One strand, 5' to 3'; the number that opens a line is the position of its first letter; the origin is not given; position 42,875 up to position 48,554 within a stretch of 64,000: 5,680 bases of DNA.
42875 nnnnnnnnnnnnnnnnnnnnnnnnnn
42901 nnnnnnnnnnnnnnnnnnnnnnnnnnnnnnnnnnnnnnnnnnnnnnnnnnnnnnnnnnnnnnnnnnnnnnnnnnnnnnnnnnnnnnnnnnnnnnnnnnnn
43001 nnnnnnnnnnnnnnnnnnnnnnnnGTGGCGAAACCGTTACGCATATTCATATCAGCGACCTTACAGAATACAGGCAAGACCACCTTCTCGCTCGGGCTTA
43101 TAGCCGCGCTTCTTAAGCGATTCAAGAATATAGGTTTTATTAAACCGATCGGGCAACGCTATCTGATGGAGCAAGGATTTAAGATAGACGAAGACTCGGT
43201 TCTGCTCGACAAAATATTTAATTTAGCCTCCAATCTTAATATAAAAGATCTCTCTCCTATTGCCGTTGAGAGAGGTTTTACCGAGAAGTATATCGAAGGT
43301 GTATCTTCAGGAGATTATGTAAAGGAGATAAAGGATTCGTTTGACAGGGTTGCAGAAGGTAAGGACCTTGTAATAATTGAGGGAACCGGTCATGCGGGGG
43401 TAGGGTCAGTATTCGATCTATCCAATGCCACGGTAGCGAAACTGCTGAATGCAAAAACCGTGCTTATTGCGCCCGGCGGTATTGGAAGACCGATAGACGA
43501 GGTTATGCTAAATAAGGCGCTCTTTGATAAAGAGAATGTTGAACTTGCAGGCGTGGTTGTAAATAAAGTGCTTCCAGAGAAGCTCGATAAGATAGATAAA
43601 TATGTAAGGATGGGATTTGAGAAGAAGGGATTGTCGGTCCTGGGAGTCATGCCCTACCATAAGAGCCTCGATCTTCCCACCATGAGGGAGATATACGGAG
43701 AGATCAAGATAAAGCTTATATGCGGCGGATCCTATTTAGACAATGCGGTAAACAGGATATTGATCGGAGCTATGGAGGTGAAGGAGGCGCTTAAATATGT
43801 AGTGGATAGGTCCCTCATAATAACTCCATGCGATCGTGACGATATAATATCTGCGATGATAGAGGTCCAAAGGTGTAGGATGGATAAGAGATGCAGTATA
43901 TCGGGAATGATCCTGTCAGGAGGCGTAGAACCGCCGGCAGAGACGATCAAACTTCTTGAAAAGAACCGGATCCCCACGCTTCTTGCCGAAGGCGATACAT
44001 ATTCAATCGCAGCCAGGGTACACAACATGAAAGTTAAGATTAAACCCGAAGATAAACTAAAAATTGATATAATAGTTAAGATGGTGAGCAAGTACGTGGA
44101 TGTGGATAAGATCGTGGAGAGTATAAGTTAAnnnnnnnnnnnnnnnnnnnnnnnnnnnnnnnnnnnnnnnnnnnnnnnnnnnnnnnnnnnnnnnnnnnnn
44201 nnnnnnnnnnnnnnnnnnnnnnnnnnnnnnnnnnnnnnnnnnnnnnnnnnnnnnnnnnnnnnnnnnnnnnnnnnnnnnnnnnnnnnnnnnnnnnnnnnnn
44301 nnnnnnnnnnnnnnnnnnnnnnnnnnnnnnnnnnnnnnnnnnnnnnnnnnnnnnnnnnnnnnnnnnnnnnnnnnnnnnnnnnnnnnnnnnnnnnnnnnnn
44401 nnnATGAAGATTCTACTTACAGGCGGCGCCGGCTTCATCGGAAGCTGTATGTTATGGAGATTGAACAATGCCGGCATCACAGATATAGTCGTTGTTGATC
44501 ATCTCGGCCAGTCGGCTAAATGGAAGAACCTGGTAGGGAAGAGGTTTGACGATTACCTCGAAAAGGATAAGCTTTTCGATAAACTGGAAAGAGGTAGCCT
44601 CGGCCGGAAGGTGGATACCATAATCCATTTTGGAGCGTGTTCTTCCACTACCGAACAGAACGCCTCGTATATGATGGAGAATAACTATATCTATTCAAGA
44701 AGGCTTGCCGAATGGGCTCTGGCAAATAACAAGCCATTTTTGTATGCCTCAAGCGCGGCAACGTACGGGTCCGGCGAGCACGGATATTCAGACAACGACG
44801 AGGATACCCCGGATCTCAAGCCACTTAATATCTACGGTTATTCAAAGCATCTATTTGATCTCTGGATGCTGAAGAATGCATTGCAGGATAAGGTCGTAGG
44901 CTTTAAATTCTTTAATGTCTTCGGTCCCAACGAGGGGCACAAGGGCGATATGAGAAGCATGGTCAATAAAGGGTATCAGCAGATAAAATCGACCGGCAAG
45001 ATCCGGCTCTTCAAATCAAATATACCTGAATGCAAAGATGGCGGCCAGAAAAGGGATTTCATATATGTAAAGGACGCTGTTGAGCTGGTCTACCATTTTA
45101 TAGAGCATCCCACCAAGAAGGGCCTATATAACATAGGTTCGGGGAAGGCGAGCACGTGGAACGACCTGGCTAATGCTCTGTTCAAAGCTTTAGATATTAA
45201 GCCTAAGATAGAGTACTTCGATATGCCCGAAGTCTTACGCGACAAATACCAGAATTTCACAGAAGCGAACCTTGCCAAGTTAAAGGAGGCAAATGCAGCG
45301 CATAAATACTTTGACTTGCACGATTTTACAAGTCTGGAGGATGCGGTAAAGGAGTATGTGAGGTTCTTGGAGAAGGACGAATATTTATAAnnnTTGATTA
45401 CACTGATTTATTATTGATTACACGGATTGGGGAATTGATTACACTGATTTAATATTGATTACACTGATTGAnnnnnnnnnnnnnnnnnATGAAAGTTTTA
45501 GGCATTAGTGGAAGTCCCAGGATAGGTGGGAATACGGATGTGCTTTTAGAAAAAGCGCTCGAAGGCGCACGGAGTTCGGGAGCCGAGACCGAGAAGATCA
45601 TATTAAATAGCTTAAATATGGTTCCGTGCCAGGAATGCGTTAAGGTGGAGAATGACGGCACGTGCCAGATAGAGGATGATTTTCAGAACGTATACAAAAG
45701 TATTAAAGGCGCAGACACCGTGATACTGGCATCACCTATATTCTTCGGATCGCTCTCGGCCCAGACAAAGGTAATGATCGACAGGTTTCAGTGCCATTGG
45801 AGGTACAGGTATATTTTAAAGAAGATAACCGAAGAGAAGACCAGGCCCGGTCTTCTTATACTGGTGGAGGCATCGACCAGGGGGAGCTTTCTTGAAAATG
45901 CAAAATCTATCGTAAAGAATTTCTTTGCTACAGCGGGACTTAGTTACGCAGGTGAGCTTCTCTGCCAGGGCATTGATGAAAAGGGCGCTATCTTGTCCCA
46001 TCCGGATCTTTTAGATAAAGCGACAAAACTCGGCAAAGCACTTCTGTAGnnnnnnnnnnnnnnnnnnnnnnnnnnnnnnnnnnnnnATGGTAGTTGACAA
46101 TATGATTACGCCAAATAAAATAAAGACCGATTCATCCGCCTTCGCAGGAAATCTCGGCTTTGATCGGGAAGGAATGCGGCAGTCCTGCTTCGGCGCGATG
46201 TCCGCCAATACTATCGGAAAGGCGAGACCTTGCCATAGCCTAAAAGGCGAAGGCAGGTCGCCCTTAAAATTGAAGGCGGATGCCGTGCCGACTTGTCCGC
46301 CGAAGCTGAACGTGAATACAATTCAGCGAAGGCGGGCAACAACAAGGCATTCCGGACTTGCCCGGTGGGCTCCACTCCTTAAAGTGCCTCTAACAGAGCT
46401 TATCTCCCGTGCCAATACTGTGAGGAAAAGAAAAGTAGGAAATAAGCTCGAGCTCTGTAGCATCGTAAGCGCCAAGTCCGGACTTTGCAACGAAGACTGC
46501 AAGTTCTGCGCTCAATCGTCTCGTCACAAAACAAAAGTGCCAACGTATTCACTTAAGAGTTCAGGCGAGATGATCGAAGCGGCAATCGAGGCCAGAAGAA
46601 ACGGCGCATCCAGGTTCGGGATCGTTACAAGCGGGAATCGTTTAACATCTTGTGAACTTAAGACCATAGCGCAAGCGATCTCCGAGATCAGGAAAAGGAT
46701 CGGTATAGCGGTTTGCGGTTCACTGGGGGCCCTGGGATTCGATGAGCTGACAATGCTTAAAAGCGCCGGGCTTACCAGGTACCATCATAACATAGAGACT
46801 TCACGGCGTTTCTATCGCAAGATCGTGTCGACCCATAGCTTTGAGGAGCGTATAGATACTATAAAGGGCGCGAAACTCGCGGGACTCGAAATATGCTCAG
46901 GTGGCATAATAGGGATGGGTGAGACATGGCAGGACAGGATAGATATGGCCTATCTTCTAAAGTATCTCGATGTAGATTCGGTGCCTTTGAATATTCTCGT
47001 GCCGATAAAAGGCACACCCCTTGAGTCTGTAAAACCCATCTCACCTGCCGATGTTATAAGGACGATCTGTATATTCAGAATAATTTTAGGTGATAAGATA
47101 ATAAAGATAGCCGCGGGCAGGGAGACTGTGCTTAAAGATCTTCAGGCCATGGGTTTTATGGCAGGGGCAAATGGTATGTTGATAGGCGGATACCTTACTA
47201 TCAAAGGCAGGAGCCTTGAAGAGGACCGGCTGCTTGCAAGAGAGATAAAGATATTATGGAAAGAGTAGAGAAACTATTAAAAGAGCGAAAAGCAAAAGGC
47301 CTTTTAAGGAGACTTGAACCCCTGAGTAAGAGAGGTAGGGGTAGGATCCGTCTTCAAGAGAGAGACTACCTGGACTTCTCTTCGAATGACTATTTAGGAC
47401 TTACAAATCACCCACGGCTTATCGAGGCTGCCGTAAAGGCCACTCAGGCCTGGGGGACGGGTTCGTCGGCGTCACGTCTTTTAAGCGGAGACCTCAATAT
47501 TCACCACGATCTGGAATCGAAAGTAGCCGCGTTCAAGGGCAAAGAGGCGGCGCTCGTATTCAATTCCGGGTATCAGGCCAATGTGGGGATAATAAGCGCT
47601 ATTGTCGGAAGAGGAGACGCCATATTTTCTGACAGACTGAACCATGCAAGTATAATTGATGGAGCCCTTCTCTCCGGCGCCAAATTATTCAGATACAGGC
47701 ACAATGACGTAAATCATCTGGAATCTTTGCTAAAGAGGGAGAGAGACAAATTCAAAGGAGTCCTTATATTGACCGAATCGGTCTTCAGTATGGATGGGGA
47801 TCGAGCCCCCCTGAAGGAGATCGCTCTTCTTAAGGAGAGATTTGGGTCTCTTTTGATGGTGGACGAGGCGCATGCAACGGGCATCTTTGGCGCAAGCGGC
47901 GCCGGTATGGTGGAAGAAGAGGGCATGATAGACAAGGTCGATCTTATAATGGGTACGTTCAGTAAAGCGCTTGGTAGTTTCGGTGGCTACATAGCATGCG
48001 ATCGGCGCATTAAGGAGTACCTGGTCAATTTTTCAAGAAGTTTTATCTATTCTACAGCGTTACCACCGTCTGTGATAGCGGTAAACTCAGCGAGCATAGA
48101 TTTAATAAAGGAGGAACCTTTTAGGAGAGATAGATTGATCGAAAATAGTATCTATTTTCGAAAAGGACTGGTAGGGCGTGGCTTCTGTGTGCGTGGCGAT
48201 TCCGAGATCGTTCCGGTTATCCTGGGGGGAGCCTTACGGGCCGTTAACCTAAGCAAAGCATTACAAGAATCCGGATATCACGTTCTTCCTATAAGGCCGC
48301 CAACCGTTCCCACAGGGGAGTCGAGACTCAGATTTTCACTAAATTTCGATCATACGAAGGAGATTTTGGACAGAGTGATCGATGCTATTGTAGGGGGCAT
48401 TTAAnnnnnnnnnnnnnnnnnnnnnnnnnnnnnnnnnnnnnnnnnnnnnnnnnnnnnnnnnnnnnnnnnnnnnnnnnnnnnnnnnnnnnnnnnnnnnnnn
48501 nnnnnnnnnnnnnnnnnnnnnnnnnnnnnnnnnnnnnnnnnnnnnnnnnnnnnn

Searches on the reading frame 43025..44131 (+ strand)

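Call 8: search_protein_families(library=pfam, proteins=[window:43025-44131:+])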
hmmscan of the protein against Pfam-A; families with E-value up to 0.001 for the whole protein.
window:43025-44131:+ (368 aa): 3 families
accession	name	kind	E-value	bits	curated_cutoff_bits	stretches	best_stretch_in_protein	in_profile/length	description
PF13500.12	AAA_26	-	2e-30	106.6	27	1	6-217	2-196/198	AAA domain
PF07085.17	DRTGG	-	7.3e-21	74.4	25.2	1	223-334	2-104/105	DRTGG domain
PF01656.29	CbiA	-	3e-07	30.9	25.4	1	10-215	4-115/125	CobQ/CobB/MinD/ParA nucleotide binding domain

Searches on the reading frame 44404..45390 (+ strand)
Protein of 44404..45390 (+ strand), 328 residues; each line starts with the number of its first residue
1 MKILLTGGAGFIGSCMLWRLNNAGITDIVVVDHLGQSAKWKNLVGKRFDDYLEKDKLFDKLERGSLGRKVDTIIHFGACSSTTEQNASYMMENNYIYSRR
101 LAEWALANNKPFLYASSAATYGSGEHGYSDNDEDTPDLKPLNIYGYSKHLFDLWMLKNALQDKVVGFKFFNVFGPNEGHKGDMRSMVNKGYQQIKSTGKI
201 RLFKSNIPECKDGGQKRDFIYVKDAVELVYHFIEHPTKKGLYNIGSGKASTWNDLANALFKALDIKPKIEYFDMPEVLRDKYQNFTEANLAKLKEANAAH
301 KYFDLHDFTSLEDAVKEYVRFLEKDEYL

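Call 7: search_protein_families(library=pfam, proteins=[window:44404-45390:+])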
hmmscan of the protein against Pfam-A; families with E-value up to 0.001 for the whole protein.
window:44404-45390:+ (328 aa): 6 families
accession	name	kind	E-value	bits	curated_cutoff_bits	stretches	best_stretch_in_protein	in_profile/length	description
PF01370.27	Epimerase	-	6.2e-43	147.4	20.9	1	3-245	1-240/240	NAD dependent epimerase/dehydratase family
PF16363.11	GDP_Man_Dehyd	-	1.6e-20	74.3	27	1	4-289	1-294/332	GDP-mannose 4,6 dehydratase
PF04321.23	RmlD_sub_bind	-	7.3e-10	38.8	27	1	1-267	1-235/287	RmlD substrate binding domain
PF02719.21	Polysacc_synt_2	-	1.3e-08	34.8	20.2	1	139-268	133-252/293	Polysaccharide biosynthesis protein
PF07993.18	NAD_binding_4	-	4e-06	26.6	20.1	0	65-150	84-183/258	Male sterility protein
PF01073.25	3Beta_HSD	-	9.9e-05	21.9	22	1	5-153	2-155/280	3-beta hydroxysteroid dehydrogenase/isomerase family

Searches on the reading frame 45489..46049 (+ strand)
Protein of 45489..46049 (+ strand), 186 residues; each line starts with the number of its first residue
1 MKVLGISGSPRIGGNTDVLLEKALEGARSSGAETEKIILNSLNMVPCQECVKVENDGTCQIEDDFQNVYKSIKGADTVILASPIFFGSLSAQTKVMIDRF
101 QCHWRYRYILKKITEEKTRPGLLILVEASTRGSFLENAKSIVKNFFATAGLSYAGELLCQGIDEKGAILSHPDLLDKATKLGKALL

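Call 7: search_protein_families(library=pfam, proteins=[window:45489-46049:+])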
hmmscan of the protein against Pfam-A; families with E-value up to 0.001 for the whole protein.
window:45489-46049:+ (186 aa): 2 families
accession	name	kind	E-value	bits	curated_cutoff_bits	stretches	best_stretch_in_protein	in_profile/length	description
PF03358.20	FMN_red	-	6.7e-23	81.4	24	1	1-133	1-121/152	NADPH-dependent FMN reductase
PF02525.22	Flavodoxin_2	-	2.1e-08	34.5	27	1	1-117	1-116/198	Flavodoxin-like fold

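Call 10: search_protein_families(library=ncbifam, proteins=[window:45489-46049:+])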
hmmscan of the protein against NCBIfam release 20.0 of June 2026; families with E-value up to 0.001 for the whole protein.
window:45489-46049:+ (186 aa): 3 families
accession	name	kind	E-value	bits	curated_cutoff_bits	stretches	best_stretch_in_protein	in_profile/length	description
TIGR03567.1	FMN_reduc_SsuE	equivalog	4.9e-07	29.8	164.05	1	2-100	1-91/171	NADPH-dependent FMN reductase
NF007859.0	PRK10569.1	equivalog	0.00013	21.7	225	1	1-98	1-90/191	NADPH-dependent FMN reductase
TIGR03566.1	FMN_reduc_MsuE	equivalog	0.00023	21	212.5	1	2-100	1-94/174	FMN reductase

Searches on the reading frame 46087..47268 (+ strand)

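Call 7: search_protein_families(library=pfam, proteins=[window:46087-47268:+])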
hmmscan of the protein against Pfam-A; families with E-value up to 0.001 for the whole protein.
window:46087-47268:+ (393 aa): 2 families
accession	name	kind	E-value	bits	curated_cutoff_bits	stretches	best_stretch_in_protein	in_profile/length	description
PF06968.18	BATS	-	9.4e-23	80.6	22.2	1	300-383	1-81/88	Biotin and Thiamin Synthesis associated domain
PF04055.27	Radical_SAM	-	5.4e-21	75.9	29.5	1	133-288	6-163/166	Radical SAM superfamily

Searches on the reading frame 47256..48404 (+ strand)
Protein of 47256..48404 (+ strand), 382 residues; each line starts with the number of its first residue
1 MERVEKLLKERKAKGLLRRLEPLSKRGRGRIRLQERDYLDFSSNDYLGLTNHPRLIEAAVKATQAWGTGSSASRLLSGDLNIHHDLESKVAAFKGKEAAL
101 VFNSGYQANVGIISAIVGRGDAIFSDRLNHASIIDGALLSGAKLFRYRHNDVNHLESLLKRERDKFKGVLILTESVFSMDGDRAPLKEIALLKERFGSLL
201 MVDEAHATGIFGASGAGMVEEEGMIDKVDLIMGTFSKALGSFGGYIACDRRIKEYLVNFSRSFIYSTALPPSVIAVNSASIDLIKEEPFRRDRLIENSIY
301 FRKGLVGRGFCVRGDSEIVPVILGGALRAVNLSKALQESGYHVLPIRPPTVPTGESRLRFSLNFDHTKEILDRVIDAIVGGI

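Call 7: search_protein_families(library=pfam, proteins=[window:47256-48404:+])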
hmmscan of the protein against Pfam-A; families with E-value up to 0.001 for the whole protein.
window:47256-48404:+ (382 aa): 2 families
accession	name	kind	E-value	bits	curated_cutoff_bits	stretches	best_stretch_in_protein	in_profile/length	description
PF00155.27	Aminotran_1_2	-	1.7e-66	225.3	19.7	1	37-378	2-361/361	Aminotransferase class I and II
PF01212.27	Beta_elim_lyase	-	4.1e-05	23.5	27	1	84-263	35-215/288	Beta-eliminating lyase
